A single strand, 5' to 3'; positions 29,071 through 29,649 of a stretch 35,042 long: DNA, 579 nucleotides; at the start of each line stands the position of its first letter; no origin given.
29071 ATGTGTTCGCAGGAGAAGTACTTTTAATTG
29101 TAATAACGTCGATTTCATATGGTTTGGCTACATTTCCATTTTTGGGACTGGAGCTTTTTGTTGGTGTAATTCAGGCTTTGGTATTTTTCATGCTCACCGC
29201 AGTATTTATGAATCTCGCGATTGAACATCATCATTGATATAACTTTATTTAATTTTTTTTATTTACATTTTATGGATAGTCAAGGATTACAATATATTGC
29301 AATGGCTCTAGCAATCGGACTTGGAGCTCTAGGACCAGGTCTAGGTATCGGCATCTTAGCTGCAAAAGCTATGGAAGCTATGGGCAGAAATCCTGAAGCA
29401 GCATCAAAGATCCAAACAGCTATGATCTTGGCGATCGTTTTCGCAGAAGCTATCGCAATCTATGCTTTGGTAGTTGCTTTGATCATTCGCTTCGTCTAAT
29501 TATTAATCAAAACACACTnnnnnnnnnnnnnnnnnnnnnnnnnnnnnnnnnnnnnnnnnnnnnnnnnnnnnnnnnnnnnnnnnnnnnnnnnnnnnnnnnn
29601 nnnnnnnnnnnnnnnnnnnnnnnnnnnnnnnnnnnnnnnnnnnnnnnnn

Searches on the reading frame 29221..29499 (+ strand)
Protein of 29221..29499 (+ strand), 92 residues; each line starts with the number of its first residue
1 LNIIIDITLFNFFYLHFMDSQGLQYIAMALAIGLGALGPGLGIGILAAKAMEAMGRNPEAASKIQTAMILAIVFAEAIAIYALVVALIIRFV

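Call 3: search_protein_families(library=pfam, proteins=[window:29221-29499:+], max_evalue=0.01)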
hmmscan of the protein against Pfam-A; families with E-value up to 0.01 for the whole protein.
window:29221-29499:+ (92 aa): 1 family
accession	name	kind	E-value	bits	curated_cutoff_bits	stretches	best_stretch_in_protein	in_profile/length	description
PF00137.26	ATP-synt_C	-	6.4e-18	65.2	24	1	26-89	1-60/60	ATP synthase subunit C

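Call 75: search_protein_families(library=ncbifam, proteins=[window:29272-29499:+], max_evalue=0.001)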
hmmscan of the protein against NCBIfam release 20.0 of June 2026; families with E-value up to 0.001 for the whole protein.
window:29272-29499:+ (75 aa): 17 families
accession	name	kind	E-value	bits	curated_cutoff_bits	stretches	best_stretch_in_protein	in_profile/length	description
NF005608.0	PRK07354.1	equivalog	3.2e-18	66.1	128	1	8-74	10-76/81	F0F1 ATP synthase subunit C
NF005363.0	PRK06876.1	equivalog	6.4e-17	61.2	71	1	3-74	4-75/80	F0F1 ATP synthase subunit C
NF005900.0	PRK07874.1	equivalog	3.3e-16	59.3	114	1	12-71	20-79/80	ATP synthase F0 subunit C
NF009999.0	PRK13471.1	equivalog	5.4e-16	58.6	124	1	7-75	16-84/85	F0F1 ATP synthase subunit C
TIGR01260.1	ATP_synt_c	equivalog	9.1e-16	57.7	43.95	1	19-74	2-57/58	ATP synthase F0 subunit C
NF009998.0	PRK13468.1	equivalog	5.7e-14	52.2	116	1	9-74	13-78/88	F0F1 ATP synthase subunit C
NF005521.0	PRK07159.1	equivalog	1.3e-13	50.8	122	1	7-75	33-100/101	F0F1 ATP synthase subunit C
NF005733.0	PRK07558.1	equivalog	3.2e-13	49.7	85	1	1-75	1-74/75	F0F1 ATP synthase subunit C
NF006295.0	PRK08482.1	equivalog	7.4e-10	39.3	135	1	9-72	34-97/105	F0F1 ATP synthase subunit C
TIGR03322.1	alt_F1F0_F0_C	exception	8e-10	39.2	130.85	1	10-74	13-77/86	alternate F1F0 ATPase, F0 subunit C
NF009996.0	PRK13466.1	equivalog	6.5e-09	35.8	110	1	12-73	5-66/66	F0F1 ATP synthase subunit C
NF009997.0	PRK13467.1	equivalog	3.3e-08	33.4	98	1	12-73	5-66/66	F0F1 ATP synthase subunit C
NF009995.0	PRK13464.1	equivalog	1.5e-07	32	168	1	4-72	12-80/101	F0F1 ATP synthase subunit B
NF004888.0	PRK06251.1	equivalog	1.8e-06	28.1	101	1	9-75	38-100/102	V-type ATP synthase subunit K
NF004913.0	PRK06271.1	equivalog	1.8e-05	24.1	211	1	9-74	156-216/220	V-type ATP synthase subunit K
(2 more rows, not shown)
